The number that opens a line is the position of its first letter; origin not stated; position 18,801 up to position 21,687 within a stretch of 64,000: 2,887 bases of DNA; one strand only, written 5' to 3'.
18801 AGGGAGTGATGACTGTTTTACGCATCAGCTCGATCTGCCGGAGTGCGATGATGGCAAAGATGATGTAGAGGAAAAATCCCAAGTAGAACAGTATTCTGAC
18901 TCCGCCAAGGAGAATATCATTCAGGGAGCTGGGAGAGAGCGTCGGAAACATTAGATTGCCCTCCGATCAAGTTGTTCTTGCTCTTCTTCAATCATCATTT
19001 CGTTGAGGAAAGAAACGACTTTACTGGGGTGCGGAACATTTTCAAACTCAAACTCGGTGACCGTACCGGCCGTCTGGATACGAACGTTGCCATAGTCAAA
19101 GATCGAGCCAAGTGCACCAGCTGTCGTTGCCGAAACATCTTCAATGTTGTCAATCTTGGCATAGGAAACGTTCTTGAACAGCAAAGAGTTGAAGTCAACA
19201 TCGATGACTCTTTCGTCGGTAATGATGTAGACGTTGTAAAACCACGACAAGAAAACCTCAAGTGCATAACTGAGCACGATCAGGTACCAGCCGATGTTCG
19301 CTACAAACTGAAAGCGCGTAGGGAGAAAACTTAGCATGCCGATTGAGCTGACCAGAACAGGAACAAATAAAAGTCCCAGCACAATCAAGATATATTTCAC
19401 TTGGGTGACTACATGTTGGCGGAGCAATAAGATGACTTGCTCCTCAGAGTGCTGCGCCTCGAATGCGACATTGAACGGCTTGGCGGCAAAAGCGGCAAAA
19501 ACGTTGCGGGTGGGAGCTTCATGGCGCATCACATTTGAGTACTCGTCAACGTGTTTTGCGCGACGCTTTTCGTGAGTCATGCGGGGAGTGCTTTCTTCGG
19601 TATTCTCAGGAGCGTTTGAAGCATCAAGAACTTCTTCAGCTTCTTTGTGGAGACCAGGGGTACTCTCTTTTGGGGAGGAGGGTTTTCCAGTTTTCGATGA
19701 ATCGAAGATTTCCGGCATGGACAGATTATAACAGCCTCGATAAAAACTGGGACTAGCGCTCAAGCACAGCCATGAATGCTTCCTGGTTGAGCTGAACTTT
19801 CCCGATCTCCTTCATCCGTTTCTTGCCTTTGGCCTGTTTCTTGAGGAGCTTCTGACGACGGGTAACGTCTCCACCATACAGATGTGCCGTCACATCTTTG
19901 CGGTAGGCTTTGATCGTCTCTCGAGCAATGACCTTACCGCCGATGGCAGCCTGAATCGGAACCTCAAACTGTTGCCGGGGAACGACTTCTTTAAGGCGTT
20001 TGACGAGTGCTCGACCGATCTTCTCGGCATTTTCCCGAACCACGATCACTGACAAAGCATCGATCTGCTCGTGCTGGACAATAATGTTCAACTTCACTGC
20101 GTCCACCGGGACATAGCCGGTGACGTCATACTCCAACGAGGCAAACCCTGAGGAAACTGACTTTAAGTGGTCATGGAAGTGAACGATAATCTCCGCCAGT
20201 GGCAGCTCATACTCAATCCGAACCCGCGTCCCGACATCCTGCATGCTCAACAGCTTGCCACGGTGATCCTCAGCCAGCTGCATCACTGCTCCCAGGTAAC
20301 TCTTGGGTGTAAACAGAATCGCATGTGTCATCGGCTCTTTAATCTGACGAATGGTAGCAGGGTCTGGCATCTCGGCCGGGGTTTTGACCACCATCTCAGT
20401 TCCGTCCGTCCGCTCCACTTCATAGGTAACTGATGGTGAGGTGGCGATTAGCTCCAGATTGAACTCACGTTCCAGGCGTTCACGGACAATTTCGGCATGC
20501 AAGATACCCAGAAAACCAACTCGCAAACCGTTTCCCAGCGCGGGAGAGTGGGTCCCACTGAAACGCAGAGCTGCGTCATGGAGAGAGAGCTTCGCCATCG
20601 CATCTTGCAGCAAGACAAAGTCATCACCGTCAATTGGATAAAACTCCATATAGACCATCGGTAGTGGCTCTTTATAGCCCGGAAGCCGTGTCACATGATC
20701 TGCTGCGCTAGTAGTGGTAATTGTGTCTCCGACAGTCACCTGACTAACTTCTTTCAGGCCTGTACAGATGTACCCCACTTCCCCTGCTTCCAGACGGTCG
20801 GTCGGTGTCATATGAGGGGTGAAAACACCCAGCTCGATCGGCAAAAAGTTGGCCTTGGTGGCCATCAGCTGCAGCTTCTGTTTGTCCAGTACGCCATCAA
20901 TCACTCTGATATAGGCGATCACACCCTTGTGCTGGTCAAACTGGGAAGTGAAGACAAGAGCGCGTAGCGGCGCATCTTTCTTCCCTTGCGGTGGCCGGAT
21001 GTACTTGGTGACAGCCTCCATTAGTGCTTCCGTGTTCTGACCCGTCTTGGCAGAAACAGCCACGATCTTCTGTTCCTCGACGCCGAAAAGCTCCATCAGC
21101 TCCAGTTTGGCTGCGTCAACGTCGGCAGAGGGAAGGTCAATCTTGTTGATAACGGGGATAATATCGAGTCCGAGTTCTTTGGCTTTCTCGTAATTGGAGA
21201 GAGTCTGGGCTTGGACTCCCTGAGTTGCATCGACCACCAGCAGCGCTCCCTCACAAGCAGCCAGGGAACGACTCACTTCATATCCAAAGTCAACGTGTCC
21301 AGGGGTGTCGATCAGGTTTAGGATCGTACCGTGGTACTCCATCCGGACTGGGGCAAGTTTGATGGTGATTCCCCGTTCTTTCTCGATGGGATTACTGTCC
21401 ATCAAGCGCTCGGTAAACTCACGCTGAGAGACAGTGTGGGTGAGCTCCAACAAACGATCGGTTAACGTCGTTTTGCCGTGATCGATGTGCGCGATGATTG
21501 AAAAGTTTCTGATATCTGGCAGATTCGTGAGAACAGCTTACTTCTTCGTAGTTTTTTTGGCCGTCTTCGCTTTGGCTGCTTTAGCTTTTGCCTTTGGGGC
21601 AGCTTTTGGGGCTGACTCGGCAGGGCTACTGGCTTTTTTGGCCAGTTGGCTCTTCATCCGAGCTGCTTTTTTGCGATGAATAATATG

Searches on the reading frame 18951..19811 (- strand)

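Call 8: search_protein_families(library=pfam, proteins=[window:18951-19763:-], max_evalue=0.01)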
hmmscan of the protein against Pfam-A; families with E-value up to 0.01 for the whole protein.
window:18951-19763:- (270 aa): 1 family
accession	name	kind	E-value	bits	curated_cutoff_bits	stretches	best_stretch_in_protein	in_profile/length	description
PF03703.20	bPH_2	-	0.0005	20.7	22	1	175-250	2-75/78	Bacterial PH domain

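Call 75: search_protein_families(library=pfam, proteins=[window:18954-19811:-], max_evalue=0.001)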
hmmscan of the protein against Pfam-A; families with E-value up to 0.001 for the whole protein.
window:18954-19811:- (286 aa): 1 family
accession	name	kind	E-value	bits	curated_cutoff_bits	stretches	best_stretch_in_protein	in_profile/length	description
PF03703.20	bPH_2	-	0.00057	20.5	22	0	191-266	2-75/78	Bacterial PH domain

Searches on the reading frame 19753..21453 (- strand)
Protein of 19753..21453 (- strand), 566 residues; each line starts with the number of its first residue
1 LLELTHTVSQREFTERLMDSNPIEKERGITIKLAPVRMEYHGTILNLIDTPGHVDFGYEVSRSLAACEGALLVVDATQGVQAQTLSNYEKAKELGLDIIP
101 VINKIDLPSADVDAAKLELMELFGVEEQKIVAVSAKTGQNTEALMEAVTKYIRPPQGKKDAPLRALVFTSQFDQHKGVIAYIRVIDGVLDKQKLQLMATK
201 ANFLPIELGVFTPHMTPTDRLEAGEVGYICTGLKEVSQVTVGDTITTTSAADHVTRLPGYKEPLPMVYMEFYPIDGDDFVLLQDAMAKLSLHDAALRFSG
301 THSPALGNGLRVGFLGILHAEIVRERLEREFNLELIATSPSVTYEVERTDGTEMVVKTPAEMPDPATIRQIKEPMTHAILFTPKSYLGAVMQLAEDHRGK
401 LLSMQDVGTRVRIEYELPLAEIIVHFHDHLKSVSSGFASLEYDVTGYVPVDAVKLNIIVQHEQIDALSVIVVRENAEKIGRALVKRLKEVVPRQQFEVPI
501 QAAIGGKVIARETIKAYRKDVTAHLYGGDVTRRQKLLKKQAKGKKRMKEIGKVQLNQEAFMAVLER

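Call 8: search_protein_families(library=pfam, proteins=[window:19753-21453:-], max_evalue=0.01)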
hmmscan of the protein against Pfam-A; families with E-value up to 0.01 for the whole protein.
window:19753-21453:- (566 aa): 7 families
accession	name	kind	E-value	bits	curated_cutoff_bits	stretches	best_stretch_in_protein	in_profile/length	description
PF06421.17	LepA_C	-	5.7e-47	158.7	29.7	1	459-564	1-106/107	GTP-binding protein LepA C-terminus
PF00009.33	GTP_EFTU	-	8.6e-42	143.3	26.5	1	5-153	27-187/188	Elongation factor Tu GTP binding domain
PF00679.30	EFG_C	-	1.7e-18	66.9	27.9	1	371-456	2-87/89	Elongation factor G C-terminus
PF03144.31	GTP_EFTU_D2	-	6.7e-08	33.3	30.3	1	177-246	1-73/73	Elongation factor Tu domain 2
PF01926.29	MMR_HSR1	-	9.2e-05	23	21.9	1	23-104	26-113/113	50S ribosome-binding GTPase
PF22042.2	EF-G_D2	-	0.00043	20.8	27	1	162-199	1-38/84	Elongation factor G domain 2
PF14492.12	EFG_III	-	0.0086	16.6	27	0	263-336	2-72/75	Elongation Factor G, domain III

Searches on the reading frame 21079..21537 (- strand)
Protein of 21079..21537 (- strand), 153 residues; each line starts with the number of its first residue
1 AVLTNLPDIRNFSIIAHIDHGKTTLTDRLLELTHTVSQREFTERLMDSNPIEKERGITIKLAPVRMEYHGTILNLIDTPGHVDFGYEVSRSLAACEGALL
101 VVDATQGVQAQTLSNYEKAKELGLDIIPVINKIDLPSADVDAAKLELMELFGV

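Call 68: find_homologous_proteins(query=window:21079-21537:-, max_evalue=1e-30)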
Query seq(153 aa) (153 aa): 7981 proteins with E <= 1e-30 among 8000 candidates; the best 120 are listed.
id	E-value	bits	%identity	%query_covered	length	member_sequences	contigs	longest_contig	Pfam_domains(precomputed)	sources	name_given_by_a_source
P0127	4.6e-70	252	81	94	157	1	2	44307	PF01926.30,PF00009.34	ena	-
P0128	2.5e-67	243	74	95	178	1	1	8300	PF01926.30,PF00009.34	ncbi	-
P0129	6.5e-67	242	74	98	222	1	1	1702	PF01926.30,PF00009.34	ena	-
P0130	2.1e-65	237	73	99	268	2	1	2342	PF00009.34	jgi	jgi:GTP-binding protein LepA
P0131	4.0e-65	236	77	94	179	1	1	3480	PF00009.34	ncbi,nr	ncbi:MAG: translation factor mitochondrial, partial [Patescibacteria group bacterium]|nr:translation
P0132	8.8e-65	235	85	90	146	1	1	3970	PF01926.30,PF00009.34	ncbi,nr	ncbi:GTP-binding protein, partial [bacterium]|nr:GTP-binding protein [bacterium]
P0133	2.0e-63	231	76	93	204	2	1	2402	PF00009.34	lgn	-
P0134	2.7e-63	230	-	-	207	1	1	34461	PF01926.30,PF09439.17,PF00009.34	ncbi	-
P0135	4.0e-63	230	83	85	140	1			PF00009.34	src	-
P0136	5.7e-63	229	74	95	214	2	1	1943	PF00009.34,PF10662.16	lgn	-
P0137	2.6e-62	227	76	93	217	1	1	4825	PF00009.34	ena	-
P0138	6.8e-62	226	61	99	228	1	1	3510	PF01926.30,PF00009.34,PF03193.23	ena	-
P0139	7.4e-62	225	74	94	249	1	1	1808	PF00009.34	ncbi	-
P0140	1.5e-61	224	83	82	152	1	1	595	PF01926.30,PF00009.34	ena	-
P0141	4.5e-60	220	73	89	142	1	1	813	PF01926.30,PF00009.34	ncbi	-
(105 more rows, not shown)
